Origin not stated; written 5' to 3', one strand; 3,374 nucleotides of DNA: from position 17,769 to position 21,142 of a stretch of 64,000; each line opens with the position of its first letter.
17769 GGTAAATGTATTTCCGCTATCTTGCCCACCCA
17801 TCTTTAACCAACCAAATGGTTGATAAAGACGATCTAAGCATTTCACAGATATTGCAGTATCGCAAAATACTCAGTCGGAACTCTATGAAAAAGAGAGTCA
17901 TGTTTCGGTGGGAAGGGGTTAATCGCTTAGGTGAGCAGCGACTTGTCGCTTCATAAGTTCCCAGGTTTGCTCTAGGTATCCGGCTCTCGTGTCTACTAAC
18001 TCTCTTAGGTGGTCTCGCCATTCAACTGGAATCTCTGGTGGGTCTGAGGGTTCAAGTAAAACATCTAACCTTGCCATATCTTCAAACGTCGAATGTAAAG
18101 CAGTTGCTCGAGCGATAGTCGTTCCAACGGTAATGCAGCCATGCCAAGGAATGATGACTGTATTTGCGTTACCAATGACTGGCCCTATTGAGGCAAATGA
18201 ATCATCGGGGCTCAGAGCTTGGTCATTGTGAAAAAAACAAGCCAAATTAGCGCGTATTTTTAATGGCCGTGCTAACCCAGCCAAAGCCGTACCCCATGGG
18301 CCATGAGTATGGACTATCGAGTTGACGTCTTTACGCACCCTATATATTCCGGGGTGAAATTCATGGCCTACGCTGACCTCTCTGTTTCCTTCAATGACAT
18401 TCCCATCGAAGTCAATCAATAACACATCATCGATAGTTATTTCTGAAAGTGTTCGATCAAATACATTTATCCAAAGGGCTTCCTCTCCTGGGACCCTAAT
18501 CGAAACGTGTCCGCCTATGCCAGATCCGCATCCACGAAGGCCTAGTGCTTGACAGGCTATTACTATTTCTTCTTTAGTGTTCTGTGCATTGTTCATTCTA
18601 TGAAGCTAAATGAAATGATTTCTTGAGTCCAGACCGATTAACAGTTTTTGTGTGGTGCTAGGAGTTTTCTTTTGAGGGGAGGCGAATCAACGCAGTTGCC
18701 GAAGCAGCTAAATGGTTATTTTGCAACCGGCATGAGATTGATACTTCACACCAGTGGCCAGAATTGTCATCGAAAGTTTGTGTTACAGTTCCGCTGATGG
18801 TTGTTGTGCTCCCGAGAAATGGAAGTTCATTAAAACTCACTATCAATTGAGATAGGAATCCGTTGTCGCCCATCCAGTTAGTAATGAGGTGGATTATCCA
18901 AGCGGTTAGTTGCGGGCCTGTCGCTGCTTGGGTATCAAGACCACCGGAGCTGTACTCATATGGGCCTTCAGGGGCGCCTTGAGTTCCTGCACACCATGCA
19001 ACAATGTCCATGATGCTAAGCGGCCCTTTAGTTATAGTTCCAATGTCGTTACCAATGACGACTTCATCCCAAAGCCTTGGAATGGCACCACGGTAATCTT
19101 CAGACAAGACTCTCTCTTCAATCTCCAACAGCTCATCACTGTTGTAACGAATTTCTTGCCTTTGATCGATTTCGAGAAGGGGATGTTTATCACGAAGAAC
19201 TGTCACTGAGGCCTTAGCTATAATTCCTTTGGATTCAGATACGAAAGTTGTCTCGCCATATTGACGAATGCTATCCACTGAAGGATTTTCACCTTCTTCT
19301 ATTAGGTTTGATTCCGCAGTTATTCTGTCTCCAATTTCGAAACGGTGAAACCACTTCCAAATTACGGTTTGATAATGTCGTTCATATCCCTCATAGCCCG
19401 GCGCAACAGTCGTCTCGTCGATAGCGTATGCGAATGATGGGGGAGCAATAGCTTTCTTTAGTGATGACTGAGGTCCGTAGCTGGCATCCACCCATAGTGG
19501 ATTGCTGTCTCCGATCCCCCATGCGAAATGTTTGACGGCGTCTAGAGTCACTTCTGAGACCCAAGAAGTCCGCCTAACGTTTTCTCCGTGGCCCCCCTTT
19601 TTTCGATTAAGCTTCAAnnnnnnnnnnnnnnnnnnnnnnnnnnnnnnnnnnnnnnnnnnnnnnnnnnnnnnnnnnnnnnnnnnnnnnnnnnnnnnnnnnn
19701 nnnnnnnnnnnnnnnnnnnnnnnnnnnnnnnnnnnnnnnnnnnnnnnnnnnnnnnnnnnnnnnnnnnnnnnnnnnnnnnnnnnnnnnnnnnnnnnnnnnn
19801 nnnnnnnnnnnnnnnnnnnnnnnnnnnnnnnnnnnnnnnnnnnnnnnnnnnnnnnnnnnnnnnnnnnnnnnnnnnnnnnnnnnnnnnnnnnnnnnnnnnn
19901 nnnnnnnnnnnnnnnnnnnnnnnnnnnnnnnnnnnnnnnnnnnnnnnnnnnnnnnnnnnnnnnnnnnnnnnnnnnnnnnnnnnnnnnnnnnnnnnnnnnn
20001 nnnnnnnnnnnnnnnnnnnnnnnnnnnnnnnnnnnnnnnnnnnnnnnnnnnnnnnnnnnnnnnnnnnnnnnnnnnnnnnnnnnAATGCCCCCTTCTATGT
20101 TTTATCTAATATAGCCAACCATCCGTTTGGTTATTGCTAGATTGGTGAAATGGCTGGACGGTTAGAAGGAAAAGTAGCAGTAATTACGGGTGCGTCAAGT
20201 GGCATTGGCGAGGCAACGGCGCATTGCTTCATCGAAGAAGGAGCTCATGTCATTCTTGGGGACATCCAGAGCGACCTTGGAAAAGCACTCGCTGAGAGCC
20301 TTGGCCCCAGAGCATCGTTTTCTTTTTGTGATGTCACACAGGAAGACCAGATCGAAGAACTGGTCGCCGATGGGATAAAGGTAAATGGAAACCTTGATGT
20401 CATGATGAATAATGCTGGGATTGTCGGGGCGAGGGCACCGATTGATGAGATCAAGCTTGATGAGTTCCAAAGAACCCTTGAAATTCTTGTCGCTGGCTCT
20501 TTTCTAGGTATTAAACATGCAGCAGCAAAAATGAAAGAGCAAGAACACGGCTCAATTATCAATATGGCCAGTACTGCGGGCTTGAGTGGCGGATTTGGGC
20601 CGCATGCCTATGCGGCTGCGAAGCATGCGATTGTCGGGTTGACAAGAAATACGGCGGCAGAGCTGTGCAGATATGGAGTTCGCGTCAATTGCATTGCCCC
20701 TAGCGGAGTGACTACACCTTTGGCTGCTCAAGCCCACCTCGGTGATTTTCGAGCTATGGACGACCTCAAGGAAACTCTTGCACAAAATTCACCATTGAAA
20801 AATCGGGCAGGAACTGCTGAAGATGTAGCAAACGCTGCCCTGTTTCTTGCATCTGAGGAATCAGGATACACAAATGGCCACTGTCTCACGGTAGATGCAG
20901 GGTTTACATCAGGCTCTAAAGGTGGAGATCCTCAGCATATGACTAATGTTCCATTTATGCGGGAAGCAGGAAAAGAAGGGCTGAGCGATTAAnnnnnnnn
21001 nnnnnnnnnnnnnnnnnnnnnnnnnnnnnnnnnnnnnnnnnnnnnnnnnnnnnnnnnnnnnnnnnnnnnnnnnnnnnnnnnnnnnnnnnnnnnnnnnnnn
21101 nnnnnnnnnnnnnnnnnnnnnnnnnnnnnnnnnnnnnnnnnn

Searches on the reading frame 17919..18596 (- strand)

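Call 33: search_protein_families(library=pfam, proteins=[window:17919-18596:-], max_evalue=0.00001)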
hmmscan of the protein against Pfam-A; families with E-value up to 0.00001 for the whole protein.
window:17919-18596:- (225 aa): 1 family
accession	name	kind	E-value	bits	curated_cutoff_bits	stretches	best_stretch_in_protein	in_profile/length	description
PF00596.27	Aldolase_II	-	6.3e-30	104.9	22.2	1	9-177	1-181/183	Class II Aldolase and Adducin N-terminal domain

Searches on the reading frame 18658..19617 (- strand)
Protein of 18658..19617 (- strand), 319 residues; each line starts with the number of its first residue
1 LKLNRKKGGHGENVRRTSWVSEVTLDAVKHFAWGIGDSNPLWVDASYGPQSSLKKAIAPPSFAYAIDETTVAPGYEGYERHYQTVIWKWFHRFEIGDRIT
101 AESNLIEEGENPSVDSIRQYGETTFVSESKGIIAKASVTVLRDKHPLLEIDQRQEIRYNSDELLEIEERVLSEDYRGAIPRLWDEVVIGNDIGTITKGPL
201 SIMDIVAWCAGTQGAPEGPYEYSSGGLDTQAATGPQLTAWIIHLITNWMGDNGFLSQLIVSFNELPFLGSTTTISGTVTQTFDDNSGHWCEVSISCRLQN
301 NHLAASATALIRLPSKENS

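Call 33: search_protein_families(library=pfam, proteins=[window:18658-19617:-], max_evalue=0.00001)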
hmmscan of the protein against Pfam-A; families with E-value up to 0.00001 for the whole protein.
window:18658-19617:- (319 aa): 1 family
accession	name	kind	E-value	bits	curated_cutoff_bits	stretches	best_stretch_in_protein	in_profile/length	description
PF13452.11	FAS1_DH_region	-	7.1e-06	26.6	22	0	18-105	9-100/132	FAS1-like, dehydratase domain region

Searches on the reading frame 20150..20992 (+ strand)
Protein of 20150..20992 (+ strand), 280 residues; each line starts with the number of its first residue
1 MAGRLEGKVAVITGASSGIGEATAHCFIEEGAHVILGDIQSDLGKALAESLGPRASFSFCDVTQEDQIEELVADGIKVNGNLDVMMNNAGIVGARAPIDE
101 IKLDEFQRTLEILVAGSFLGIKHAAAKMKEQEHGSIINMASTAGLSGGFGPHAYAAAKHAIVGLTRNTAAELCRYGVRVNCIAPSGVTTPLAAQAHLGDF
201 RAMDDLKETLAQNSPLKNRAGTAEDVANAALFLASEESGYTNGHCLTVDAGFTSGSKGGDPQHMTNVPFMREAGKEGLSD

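Call 8: search_protein_families(library=pfam, proteins=[window:20150-20992:+], max_evalue=0.00001)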
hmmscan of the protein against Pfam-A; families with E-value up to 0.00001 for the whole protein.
window:20150-20992:+ (280 aa): 3 families
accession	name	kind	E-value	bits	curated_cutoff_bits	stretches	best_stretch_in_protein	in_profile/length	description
PF13561.12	adh_short_C2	-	3.2e-60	204.1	27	1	14-253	1-236/236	Enoyl-(Acyl carrier protein) reductase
PF00106.31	adh_short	-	6.7e-51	173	26.6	1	8-194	1-189/195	short chain dehydrogenase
PF08659.16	KR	-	5.5e-10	39.9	22.6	1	11-167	4-162/180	KR domain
